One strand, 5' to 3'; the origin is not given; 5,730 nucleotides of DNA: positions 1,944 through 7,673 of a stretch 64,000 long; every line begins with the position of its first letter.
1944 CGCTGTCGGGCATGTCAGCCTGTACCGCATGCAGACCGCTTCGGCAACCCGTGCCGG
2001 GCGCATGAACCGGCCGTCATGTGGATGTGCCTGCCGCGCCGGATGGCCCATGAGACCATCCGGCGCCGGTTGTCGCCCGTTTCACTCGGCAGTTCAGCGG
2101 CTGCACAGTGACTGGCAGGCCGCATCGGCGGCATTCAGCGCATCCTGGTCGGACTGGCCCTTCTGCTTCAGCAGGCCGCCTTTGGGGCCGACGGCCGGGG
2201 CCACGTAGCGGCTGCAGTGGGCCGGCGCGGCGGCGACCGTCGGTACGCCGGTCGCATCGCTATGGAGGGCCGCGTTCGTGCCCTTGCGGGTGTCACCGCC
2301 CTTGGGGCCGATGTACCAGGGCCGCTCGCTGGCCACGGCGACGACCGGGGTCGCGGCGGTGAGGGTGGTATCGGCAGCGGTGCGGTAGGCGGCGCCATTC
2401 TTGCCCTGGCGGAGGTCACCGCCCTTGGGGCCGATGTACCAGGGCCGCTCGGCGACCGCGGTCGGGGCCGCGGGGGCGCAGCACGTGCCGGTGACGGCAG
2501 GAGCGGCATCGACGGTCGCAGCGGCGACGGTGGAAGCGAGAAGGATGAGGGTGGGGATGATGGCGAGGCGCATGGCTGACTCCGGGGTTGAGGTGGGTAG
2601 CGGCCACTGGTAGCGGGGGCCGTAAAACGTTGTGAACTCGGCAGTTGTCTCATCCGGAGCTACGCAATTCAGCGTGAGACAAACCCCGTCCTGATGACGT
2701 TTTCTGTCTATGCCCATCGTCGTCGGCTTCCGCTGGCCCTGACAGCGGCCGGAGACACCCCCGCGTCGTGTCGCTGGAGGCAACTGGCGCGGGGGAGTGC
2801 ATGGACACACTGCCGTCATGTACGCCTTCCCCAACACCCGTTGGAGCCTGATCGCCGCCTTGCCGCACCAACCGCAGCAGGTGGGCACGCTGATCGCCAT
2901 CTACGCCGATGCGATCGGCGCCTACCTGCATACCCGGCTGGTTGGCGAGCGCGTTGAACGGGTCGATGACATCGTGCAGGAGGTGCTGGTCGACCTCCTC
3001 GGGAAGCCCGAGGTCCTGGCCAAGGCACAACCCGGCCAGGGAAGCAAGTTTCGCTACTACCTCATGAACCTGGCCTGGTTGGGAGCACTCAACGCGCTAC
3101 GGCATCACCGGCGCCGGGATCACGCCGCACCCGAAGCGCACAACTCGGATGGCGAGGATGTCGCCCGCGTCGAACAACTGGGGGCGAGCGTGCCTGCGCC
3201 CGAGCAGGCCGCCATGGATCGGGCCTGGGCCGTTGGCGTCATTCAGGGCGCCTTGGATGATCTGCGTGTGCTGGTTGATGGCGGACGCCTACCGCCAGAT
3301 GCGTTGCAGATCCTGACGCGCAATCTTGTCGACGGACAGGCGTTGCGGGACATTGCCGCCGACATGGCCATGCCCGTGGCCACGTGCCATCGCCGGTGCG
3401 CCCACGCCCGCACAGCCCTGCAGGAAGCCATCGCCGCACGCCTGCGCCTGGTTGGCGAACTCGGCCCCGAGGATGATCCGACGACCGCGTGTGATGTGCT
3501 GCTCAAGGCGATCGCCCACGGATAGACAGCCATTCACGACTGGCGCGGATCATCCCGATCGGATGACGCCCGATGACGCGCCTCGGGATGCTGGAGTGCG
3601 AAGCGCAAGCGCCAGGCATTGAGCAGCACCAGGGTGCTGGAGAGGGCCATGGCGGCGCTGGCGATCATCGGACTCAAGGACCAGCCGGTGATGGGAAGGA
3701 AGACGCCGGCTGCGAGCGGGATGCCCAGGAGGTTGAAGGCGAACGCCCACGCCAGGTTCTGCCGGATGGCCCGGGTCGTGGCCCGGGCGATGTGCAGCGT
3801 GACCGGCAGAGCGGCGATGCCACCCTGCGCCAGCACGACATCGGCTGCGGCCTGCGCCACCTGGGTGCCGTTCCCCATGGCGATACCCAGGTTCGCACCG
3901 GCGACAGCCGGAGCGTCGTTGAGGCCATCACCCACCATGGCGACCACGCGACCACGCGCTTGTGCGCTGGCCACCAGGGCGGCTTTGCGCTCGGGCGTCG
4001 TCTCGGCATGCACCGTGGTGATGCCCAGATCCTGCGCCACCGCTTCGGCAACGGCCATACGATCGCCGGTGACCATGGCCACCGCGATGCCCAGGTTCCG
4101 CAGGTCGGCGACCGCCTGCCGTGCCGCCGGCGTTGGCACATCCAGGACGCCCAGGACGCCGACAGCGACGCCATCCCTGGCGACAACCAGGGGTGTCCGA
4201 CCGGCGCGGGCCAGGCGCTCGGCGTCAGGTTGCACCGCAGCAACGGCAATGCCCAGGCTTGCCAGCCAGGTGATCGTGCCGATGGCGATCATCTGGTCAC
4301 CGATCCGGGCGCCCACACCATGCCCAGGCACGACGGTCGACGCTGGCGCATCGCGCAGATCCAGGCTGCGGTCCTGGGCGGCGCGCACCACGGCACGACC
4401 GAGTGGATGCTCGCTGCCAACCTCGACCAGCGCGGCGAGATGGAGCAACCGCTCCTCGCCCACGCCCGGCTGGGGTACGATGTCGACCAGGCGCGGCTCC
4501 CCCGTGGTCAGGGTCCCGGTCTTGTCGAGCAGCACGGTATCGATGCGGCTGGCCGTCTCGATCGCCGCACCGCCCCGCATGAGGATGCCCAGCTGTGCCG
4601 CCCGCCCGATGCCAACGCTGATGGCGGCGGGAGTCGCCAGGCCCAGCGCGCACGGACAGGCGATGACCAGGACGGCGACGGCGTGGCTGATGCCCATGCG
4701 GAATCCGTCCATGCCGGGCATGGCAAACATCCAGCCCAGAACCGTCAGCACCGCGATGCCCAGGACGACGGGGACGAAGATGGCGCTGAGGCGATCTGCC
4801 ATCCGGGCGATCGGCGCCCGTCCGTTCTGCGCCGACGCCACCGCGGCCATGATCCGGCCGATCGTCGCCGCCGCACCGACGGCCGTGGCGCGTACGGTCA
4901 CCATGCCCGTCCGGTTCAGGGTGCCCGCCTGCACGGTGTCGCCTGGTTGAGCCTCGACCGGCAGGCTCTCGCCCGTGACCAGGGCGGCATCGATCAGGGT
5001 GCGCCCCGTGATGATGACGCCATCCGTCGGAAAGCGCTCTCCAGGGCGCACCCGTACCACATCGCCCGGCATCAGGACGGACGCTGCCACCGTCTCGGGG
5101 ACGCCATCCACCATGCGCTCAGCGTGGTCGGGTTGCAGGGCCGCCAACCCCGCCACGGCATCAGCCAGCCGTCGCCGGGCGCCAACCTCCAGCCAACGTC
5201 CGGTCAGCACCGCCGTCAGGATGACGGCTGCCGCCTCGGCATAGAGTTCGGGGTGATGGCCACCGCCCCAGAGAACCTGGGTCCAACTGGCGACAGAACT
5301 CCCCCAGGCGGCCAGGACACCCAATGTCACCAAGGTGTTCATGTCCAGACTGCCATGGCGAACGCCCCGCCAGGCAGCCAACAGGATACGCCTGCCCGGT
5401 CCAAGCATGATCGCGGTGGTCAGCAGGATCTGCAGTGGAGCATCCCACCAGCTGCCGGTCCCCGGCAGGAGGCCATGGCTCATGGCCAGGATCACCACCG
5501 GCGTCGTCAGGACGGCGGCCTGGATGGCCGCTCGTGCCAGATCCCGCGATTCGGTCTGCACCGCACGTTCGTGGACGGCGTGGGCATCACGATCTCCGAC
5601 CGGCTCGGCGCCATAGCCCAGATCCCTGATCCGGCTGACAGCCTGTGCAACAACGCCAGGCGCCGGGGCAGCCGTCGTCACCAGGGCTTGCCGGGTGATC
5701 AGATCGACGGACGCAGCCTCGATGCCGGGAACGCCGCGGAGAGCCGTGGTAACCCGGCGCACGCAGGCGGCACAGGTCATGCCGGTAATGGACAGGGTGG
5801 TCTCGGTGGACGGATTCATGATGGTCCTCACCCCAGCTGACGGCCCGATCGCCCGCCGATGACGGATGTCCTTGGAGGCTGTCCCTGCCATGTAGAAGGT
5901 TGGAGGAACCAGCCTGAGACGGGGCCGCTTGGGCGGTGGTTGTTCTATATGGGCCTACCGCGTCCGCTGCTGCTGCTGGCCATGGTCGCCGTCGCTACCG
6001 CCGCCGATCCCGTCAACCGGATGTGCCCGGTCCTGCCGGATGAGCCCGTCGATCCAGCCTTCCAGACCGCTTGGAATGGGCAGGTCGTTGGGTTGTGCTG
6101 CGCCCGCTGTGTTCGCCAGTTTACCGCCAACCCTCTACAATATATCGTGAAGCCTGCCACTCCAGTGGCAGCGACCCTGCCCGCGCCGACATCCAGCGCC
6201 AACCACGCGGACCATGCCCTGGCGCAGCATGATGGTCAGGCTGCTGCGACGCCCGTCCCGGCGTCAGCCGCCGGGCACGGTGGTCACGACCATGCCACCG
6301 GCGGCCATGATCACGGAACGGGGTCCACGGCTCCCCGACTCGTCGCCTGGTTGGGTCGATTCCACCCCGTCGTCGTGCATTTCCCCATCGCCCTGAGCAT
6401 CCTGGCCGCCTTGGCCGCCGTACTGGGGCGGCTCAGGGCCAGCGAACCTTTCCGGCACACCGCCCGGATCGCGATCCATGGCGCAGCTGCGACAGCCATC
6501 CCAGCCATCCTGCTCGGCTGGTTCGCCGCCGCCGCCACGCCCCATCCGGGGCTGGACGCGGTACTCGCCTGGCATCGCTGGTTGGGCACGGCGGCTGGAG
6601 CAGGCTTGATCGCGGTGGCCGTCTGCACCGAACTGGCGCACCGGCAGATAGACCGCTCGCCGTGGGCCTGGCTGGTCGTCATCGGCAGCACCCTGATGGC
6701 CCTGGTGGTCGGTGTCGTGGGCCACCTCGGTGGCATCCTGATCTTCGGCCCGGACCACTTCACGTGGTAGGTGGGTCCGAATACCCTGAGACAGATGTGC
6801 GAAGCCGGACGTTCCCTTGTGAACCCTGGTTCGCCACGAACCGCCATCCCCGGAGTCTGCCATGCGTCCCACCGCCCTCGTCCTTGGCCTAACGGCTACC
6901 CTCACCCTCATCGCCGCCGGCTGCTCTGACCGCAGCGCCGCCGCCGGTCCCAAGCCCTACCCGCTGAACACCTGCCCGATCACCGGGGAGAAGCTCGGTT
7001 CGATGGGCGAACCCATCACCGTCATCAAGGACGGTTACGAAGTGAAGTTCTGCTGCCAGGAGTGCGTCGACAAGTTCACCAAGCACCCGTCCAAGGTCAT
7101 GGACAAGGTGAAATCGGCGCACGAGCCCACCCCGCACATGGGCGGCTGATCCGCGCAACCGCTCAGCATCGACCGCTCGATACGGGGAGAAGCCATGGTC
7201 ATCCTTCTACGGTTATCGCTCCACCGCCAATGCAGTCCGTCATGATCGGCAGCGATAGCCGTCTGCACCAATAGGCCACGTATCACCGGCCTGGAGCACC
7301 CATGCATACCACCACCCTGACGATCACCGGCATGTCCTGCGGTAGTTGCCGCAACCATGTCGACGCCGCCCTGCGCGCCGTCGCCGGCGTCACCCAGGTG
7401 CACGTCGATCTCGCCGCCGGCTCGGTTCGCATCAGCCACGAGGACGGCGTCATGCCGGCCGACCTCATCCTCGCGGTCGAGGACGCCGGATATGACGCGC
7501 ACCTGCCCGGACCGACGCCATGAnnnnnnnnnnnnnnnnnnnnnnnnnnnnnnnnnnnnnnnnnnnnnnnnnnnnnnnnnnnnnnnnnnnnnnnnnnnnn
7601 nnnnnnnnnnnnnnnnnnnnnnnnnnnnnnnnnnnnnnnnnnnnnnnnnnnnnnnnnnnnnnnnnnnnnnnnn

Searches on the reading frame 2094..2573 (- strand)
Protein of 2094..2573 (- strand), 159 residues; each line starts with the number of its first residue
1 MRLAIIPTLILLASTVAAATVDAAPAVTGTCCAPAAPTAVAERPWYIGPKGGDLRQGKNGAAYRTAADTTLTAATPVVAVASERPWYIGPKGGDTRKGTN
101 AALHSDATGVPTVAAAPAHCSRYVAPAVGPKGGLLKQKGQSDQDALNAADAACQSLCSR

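Call 3: search_protein_families(library=pfam, proteins=[window:2094-2573:-], max_evalue=10)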
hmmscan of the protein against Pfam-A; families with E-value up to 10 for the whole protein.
window:2094-2573:- (159 aa): 0 families

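Call 4: search_protein_families(library=ncbifam, proteins=[window:2094-2573:-], max_evalue=10)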
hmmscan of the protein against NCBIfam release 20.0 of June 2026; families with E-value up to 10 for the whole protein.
window:2094-2573:- (159 aa): 0 families

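Call 62: search_protein_families(library=padloc, proteins=[window:2094-2573:-], max_evalue=1)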
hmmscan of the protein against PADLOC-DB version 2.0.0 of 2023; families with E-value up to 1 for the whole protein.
window:2094-2573:- (159 aa): 0 families

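Call 66: predict_structure(alignment_id=A5)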
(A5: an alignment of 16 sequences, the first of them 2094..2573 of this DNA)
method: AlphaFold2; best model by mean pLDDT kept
length: 159 residues; sequences in the alignment: 16
mean_pLDDT: 49.9   pTM: 0.27
mean pLDDT of the five models: 49.9, 49.2, 46.9, 46.7, 45.7
residues with pLDDT >= 90: 0; 70-90: 20; 50-70: 36; < 50: 103
segments of 3 or more residues with pLDDT < 50: 12-49, 51-84, 86-90, 92-94, 98-118
pLDDT, mean of each block of 10 residues (from residue 1): 53 44 40 44 45 45 38 36 44 48 41 45 65 75 71 65
secondary structure, 60 per line:
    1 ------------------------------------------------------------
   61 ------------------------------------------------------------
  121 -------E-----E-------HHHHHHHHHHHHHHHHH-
elements in order: H142-158

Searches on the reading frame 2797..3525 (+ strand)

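Call 13: search_protein_families(library=pfam, proteins=[window:2797-3525:+], max_evalue=0.001)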
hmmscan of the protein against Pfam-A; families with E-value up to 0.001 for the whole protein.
window:2797-3525:+ (242 aa): 1 family
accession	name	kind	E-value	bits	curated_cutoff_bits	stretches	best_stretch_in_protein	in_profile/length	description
PF04542.20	Sigma70_r2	-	6.9e-05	23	24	1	51-107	18-71/71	Sigma-70 region 2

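Call 51: search_protein_families(library=ncbifam, proteins=[window:2797-3525:+], max_evalue=0.001)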
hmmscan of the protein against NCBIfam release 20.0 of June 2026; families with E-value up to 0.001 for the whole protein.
window:2797-3525:+ (242 aa): 8 families
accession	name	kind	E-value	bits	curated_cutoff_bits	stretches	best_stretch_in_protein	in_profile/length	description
TIGR02937.1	sigma70-ECF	superfamily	9.6e-10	38.3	42.9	1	31-211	5-164/165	sigma-70 family RNA polymerase sigma factor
TIGR02985.1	Sig70_bacteroi1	subfamily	8.7e-07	29.3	126.4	1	46-211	19-161/162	RNA polymerase sigma-70 factor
TIGR02989.1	Sig-70_gvs1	subfamily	1.1e-06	28.7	124.55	1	30-108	4-75/158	RNA polymerase sigma-70 factor, Rhodopirellula/Verrucomicrobium family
NF007227.0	PRK09645.1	subfamily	4.8e-06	26.6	202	1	32-212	18-170/177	sigma-70 family RNA polymerase sigma factor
NF009166.1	PRK12513.1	equivalog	7.3e-06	25.8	206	1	51-214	44-188/193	RNA polymerase sigma factor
TIGR02939.1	RpoE_Sigma70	equivalog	3.2e-05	24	236.15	1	32-213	25-187/190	RNA polymerase sigma factor RpoE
NF009172.0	PRK12519.1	subfamily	5.8e-05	22.7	222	1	52-213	52-190/194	RNA polymerase sigma factor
NF007223.0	PRK09641.1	equivalog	0.0002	21.3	209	1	31-212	22-184/187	RNA polymerase sigma factor SigW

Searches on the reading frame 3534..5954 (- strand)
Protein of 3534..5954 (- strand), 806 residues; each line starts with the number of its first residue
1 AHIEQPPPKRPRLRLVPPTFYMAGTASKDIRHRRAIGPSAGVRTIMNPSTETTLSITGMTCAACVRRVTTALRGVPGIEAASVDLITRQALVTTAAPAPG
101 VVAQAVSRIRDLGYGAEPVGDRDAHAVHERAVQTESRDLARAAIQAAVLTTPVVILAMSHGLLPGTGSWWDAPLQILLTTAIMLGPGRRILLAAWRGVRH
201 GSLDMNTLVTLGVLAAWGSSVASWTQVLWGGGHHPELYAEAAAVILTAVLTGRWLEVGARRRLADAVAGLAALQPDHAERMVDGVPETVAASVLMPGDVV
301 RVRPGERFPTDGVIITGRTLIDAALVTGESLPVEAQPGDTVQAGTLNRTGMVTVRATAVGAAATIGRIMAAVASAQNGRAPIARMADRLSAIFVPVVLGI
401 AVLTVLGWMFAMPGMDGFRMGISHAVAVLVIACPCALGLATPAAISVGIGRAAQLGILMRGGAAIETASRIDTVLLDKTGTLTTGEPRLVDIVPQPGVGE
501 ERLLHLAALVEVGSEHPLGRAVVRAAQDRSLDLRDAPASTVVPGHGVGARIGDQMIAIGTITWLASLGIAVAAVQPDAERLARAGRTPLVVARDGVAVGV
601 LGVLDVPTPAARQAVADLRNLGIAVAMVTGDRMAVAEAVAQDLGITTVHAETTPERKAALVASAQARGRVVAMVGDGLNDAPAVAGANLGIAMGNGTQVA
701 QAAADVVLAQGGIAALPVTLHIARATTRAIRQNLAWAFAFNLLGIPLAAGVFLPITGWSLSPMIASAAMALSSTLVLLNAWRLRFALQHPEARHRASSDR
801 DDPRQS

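Call 13: search_protein_families(library=pfam, proteins=[window:3534-5954:-], max_evalue=0.001)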
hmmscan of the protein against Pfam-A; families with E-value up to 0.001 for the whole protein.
window:3534-5954:- (806 aa): 5 families
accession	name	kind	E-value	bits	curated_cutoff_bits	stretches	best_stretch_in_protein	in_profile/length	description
PF00122.25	E1-E2_ATPase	-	2e-51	174.5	28.1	1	273-454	2-180/181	E1-E2 ATPase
PF00702.32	Hydrolase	-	3.3e-31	109.6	26.4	1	471-687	1-190/191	haloacid dehalogenase-like hydrolase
PF00403.32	HMA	-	1.1e-11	45.4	24.8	1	53-114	1-61/62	Heavy-metal-associated domain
PF08282.18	Hydrolase_3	-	9.5e-07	29.2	20.9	1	670-709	205-244/255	haloacid dehalogenase-like hydrolase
PF12710.13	HAD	-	0.00027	21.9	27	0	607-683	86-187/189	haloacid dehalogenase-like hydrolase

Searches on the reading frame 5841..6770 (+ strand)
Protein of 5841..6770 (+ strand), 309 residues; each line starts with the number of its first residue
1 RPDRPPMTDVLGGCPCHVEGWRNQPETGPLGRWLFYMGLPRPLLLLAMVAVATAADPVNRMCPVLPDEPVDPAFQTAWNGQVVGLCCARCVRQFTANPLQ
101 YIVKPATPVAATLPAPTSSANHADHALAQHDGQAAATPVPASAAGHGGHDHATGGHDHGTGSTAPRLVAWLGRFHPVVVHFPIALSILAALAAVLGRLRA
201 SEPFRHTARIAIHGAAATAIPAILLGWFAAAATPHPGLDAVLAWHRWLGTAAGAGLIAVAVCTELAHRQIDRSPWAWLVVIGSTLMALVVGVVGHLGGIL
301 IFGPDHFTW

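Call 13: search_protein_families(library=pfam, proteins=[window:5841-6770:+], max_evalue=0.001)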
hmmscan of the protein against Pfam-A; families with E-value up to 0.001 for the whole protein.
window:5841-6770:+ (309 aa): 1 family
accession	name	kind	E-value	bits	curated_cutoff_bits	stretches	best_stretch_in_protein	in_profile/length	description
PF09990.14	DUF2231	-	7.9e-10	39.4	26.4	1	174-300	4-129/139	Predicted membrane protein (DUF2231)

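Call 51: search_protein_families(library=ncbifam, proteins=[window:5859-6770:+], max_evalue=0.001)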
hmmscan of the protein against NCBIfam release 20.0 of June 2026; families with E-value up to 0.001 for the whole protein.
window:5859-6770:+ (303 aa): 0 families

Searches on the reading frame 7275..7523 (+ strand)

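Call 13: search_protein_families(library=pfam, proteins=[window:7275-7523:+], max_evalue=0.001)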
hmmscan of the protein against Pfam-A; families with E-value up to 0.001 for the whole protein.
window:7275-7523:+ (82 aa): 1 family
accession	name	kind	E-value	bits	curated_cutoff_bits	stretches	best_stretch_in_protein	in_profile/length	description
PF00403.32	HMA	-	6.3e-13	49.4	24.8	1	14-74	1-62/62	Heavy-metal-associated domain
